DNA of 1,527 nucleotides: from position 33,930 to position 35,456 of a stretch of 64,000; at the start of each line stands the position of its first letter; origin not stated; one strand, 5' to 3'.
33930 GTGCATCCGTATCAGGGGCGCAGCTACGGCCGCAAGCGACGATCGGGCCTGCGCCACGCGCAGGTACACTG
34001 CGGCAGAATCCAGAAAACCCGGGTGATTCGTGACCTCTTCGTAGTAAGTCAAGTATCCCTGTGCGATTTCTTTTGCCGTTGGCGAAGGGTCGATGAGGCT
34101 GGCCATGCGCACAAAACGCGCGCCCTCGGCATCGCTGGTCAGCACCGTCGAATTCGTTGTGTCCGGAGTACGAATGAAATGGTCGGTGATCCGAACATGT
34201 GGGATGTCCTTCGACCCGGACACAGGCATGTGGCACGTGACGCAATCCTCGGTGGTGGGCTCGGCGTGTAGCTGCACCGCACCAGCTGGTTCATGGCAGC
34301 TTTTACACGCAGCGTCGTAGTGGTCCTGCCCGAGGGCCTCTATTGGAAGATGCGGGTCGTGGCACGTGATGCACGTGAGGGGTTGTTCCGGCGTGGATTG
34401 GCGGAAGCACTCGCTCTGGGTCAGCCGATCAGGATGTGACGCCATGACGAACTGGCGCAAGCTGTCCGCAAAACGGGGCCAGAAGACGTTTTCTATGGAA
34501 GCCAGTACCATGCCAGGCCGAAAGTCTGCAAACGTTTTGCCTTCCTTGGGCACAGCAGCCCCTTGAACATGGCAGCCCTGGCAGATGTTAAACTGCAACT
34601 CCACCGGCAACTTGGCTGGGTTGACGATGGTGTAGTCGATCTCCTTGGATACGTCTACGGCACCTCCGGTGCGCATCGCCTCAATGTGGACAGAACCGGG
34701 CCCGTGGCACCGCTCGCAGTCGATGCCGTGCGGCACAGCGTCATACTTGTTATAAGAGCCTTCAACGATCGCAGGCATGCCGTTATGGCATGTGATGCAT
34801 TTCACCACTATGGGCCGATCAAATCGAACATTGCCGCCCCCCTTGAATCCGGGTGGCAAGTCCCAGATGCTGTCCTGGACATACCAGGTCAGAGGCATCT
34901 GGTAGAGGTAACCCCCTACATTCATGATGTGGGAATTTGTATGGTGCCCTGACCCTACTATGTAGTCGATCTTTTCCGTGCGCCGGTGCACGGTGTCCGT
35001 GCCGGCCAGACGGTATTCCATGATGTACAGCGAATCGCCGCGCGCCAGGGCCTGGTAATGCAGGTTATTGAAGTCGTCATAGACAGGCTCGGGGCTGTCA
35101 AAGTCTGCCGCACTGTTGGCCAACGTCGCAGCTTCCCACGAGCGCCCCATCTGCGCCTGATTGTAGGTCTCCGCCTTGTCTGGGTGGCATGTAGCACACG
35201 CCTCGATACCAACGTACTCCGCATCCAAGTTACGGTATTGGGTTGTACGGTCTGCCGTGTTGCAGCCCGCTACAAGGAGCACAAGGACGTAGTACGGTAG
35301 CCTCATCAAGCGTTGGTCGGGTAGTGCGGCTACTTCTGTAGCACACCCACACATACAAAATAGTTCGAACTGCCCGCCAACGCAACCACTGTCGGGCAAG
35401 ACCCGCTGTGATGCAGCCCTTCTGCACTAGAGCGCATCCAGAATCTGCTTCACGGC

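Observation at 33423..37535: Tandem paralogous seven-CxxCH cytochrome c-TPR fusion lipoproteins of unknown function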

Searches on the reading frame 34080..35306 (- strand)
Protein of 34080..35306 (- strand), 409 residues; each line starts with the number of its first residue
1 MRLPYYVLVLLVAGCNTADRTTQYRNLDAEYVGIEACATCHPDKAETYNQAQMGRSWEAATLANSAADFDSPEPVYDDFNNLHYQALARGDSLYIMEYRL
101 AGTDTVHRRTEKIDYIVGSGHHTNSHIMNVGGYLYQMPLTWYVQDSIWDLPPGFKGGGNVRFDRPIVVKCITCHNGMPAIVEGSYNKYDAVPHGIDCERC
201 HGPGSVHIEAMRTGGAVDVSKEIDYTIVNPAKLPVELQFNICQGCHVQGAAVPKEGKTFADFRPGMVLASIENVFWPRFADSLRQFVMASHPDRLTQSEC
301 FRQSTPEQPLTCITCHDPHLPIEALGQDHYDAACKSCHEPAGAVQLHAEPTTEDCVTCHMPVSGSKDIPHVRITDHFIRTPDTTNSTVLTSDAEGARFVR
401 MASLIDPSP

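Call 20: search_protein_representatives(protein=window:34080-35306:-)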
Query: 409 residues. Proteins with E-value up to 0.001 (for the whole library): 5374; up to 1e-10: 3143; up to 1e-30: 1438. The best 150 are listed.
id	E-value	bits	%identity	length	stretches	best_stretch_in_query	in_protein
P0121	1.8e-133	461.8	57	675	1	29-409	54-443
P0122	8.7e-126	436.5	53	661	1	28-385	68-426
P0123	6.1e-125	433.8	54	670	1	28-385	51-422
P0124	1.2e-120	419.6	50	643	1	23-402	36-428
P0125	1.3e-120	419.5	50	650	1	29-381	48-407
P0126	1.6e-119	415.9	48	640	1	9-394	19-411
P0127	2.7e-119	415.1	50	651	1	2-388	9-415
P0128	2.4e-117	408.8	48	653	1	26-409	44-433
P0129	2.1e-116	405.6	48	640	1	27-407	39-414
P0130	3.4e-116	404.9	48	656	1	22-383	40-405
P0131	3.2e-115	401.8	48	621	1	23-389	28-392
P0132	3.6e-114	398.3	50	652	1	30-409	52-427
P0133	4.4e-114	398.0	50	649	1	9-380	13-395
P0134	9.1e-114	397.0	48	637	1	6-382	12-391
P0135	9.2e-114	396.9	50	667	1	23-386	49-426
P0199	1.4e-84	300.8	40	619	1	5-391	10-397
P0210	5.8e-78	279.0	39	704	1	16-385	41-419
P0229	1.9e-71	257.5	37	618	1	28-384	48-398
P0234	1.4e-68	248.1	37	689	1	21-383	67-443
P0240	2.0e-67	244.3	37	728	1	28-381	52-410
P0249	3.4e-65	236.9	35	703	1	28-380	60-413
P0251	4.8e-65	236.4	35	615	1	8-383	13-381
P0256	1.8e-63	231.2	36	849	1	30-378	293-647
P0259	6.5e-63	229.4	34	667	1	8-383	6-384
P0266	9.4e-62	225.6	36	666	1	28-380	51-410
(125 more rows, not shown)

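Call 41: search_solved_structures(query=window:34083-35246:-, max_evalue=10, show_alignments=3)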
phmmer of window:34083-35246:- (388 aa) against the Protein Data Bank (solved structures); distinct sequences matched with E-value up to 10: 9.
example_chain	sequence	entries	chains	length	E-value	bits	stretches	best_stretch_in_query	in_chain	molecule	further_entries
6r2q_A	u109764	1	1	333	2.6e-05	26.5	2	289-345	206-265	Cystathionine beta-synthase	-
6i5b_A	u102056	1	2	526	0.0002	23.6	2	8-42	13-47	Uncharacterized protein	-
8k9e_A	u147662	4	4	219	0.0098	18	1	312-343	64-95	Cytochrome c7-like domain-containing protein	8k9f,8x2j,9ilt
3bxu_A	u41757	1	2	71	0.061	15.4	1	137-182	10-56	Cytochrome c3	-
1bvb_A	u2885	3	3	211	0.1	14.7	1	150-237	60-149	CYTOCHROME C-554 | CYTOCHROME C554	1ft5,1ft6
6btm_A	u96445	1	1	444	0.16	14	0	148-190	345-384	Alternative Complex III subunit A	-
6qvm_A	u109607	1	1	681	0.18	13.8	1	156-189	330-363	Multiheme cytochrome cf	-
3h34_A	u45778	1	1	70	0.3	13.1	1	290-324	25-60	Cytochrome c7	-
4rkm_A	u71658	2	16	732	2.5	10.1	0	289-341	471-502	MccA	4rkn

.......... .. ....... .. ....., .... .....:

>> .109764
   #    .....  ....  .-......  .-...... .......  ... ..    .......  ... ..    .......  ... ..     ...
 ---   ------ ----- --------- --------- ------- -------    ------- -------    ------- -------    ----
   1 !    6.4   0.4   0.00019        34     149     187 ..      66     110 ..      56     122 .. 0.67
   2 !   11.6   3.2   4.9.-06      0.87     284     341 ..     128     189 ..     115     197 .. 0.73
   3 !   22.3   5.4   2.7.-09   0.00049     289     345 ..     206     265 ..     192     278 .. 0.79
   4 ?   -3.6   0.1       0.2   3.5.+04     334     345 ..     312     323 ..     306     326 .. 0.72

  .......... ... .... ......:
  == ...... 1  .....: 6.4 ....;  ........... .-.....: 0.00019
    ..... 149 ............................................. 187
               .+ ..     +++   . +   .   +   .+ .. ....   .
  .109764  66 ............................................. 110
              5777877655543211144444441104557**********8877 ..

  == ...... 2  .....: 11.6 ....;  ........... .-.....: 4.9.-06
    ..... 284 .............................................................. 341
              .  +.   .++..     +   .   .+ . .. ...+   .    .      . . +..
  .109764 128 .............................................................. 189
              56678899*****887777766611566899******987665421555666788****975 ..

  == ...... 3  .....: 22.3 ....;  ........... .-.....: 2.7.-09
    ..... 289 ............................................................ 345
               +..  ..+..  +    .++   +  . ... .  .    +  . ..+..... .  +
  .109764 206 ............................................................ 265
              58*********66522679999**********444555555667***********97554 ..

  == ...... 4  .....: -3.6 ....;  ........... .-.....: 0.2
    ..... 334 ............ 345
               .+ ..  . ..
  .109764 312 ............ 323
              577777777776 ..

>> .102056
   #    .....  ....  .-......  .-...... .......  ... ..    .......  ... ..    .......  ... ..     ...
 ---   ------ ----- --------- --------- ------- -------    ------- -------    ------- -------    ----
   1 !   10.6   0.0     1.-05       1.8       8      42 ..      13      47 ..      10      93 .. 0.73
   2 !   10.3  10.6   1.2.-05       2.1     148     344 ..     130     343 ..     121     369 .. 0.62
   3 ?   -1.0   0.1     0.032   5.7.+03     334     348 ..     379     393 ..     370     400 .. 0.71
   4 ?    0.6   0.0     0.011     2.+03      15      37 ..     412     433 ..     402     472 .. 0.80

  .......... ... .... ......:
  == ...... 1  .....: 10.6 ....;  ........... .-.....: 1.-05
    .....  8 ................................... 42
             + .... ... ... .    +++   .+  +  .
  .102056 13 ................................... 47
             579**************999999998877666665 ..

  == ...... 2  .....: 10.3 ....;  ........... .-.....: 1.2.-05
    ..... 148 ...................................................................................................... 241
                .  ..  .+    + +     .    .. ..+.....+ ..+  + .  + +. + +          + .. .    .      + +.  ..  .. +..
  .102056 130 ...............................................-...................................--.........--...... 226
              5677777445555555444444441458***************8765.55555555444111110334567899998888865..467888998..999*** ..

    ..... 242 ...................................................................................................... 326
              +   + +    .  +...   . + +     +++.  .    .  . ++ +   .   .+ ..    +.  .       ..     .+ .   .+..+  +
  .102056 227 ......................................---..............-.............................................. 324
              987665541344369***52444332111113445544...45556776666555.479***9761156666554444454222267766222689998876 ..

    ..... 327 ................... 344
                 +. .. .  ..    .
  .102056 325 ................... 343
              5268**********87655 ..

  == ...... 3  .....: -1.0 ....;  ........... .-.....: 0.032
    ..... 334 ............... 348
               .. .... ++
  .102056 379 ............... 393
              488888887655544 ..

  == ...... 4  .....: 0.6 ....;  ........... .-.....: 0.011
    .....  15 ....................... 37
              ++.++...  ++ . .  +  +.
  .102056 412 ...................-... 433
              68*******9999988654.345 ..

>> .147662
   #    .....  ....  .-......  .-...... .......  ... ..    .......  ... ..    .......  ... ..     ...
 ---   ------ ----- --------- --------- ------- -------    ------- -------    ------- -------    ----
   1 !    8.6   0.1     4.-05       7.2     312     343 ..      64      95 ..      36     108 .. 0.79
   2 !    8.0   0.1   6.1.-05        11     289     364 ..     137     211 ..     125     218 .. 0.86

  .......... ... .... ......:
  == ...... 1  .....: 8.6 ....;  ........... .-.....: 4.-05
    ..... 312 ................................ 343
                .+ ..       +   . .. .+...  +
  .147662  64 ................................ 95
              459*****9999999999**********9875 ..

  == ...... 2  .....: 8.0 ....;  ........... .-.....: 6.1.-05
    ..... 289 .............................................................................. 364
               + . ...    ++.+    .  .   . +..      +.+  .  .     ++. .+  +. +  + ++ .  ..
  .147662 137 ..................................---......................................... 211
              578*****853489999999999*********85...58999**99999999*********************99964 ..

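Call 44: predict_structure(alignment_id=A2)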
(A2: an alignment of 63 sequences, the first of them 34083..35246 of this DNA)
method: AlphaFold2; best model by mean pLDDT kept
length: 388 residues; sequences in the alignment: 63
mean_pLDDT: 85.2   pTM: 0.83
mean pLDDT of the five models: 85.2, 84.4, 82.5, 81.6, 78.7
residues with pLDDT >= 90: 195; 70-90: 146; 50-70: 24; < 50: 23
segments of 3 or more residues with pLDDT < 50: 322-332, 361-372
pLDDT, mean of each block of 10 residues (from residue 1): 83 93 93 88 94 95 97 98 97 90 92 95 94 83 88 86 92 87 95 92 94 93 89 93 94 84 69 83 84 88 84 74 43 67 84 73 47 63 84
secondary structure, 60 per line:
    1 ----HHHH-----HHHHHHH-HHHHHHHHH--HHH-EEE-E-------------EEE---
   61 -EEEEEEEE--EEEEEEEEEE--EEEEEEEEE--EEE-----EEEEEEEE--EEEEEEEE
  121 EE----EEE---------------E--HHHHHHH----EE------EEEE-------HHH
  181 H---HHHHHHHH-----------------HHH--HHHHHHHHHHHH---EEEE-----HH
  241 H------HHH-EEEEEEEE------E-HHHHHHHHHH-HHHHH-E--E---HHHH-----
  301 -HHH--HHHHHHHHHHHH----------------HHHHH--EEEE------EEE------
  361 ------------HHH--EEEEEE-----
elements in order: H5-8 H14-20 H22-30 E37-39 E55-57 E62-69 E72-81 E84-92 E95-97 E103-110 E113-122 E127-129 H148-154 E167-170 H178-181 H185-192 H215-226 E230-233 E252-259 H268-277 H279-283 H292-295 H307-318 H335-339 E342-345 E352-354 E378-383

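Call 46: fold_search(model_id=the predicted structure, library=pdb)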
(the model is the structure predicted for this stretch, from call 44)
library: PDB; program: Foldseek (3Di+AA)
matches with E <= 10: 569; with E <= 0.001: 3
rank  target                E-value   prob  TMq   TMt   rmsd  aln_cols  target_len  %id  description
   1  6i5b_A                1.9e-08  1.00  0.53  0.44   6.4       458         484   18  Crystal Structure of Outer Cell Wall Cytochrome OcwA (released 2019-09-25)
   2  6i5b_B                3.6e-08  1.00  0.53  0.44   6.3       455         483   18  Crystal Structure of Outer Cell Wall Cytochrome OcwA (released 2019-09-25)
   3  6qvm_A                2.6e-06  1.00  0.42  0.27   8.9       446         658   17  Undecaheme cytochrome from S-layer of Carboxydothermus ferrireducens (released 2020-03-25)
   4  4rkn_C                5.0e-03  0.87  0.29  0.19  12.9       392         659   14  Wolinella succinogenes octaheme sulfite reductase MccA, form II (released 2015-02-04)
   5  4rkm_A                7.9e-03  0.72  0.28  0.18  13.8       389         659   13  Wolinella succinogenes octaheme sulfite reductase MccA, form I (released 2015-02-04)
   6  4rkm_G                1.2e-02  0.41  0.23  0.15  16.0       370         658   12  Wolinella succinogenes octaheme sulfite reductase MccA, form I (released 2015-02-04)
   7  4rkm_B                1.5e-02  0.38  0.23  0.15  15.8       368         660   12  Wolinella succinogenes octaheme sulfite reductase MccA, form I (released 2015-02-04)
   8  4rkn_B                4.5e-02  0.38  0.27  0.17  13.9       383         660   14  Wolinella succinogenes octaheme sulfite reductase MccA, form II (released 2015-02-04)
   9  1yp6                  2.3e-01  0.15  0.09  0.18  13.3       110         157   11  Van der Waals Interactions Dominate Hydrophobic Association in a Protein Binding Site Occluded From Solvent Water (released 2005-08-30)
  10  1i05                  2.3e-01  0.12  0.09  0.18  13.7       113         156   12  CRYSTAL STRUCTURE OF MOUSE MAJOR URINARY PROTEIN (MUP-I) COMPLEXED WITH HYDROXY-METHYL-HEPTANONE (released 2001-02-14)
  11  3nol                  3.3e-01  0.15  0.10  0.15  14.6       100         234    8  Crystal structure of Zymomonas mobilis Glutaminyl Cyclase (trigonal form) (released 2010-11-03)
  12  9g58_B                4.3e-01  0.12  0.09  0.21  11.2       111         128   12  Pseudomonas fluorescens periplasmic aspartic peptidase Pfl01_1762 (RloA) (released 2025-04-09)
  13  7wb4_c                5.1e-01  0.11  0.10  0.11  15.9       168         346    5  Cryo-EM structure of the NR subunit from X. laevis NPC (released 2022-03-02)
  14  5yvq_A                5.1e-01  0.04  0.07  0.08  27.8       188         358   11  Complex of Mu phage tail fiber and its chaperone (released 2019-05-22)
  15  3t0p_A                6.1e-01  0.05  0.08  0.08  12.2       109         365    9  Crystal structure of a Putative DNA polymerase III beta subunit (EUBREC_0002; ERE_29750) from Eubacterium rectale ATCC (released 2011-08-10)
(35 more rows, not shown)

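Call 51: list_cluster_members(proteins=[P0249, P0251, P0256, P0259, P0266, P0240, P0234, P0229, P0210, P0199])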
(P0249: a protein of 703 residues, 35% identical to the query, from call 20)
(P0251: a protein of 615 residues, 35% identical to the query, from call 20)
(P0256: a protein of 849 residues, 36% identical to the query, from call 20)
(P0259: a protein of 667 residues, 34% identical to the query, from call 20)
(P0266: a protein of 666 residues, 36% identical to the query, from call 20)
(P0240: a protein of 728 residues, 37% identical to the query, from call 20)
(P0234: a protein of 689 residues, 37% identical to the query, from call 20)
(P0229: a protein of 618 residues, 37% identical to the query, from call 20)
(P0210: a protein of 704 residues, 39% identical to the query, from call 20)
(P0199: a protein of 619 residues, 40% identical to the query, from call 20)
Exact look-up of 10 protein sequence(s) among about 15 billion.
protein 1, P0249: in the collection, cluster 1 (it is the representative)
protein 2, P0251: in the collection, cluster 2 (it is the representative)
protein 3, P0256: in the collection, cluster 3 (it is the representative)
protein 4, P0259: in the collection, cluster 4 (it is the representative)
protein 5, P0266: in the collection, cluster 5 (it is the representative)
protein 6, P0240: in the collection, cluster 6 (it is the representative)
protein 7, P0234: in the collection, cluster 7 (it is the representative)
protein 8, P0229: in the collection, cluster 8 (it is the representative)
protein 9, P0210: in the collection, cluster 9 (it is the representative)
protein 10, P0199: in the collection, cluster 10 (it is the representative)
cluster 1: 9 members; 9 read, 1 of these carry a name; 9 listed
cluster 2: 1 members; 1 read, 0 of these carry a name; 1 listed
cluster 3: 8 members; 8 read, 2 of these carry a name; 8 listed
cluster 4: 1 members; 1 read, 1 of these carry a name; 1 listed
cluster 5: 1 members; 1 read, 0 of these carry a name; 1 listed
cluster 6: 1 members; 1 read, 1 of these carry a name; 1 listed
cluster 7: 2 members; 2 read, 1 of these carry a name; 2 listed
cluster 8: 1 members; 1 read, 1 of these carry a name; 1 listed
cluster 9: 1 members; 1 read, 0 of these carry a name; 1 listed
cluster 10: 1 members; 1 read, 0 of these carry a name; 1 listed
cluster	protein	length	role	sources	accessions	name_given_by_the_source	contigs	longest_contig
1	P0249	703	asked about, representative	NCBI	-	-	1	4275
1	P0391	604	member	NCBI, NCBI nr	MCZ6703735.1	MAG: multiheme c-type cytochrome, partial [Ignavibacteria bacterium] | multiheme c-type cytochrome [Ignavibacteria bacterium]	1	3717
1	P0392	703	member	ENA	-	-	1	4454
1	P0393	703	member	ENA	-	-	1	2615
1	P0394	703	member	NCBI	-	-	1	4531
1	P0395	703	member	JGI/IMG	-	-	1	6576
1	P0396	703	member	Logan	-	-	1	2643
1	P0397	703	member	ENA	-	-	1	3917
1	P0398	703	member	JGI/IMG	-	-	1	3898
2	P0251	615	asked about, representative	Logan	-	-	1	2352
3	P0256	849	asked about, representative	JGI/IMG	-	-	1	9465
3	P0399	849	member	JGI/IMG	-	tetratricopeptide (TPR) repeat protein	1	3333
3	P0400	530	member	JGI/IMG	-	hypothetical protein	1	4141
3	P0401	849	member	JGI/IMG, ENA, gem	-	-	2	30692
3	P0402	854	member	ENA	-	-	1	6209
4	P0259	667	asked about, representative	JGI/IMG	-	tetratricopeptide (TPR) repeat protein/ribosomal protein L31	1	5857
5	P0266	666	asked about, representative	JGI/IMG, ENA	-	-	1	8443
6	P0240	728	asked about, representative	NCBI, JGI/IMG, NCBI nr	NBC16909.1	MAG: tetratricopeptide repeat protein [Bacteroidetes bacterium] | Tfp pilus assembly protein PilF | tetratricopeptide repeat protein [Bacteroidota bacterium]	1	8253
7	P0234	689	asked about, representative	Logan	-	-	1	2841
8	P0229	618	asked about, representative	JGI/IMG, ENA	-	hypothetical protein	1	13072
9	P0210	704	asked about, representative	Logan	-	-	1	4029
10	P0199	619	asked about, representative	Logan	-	-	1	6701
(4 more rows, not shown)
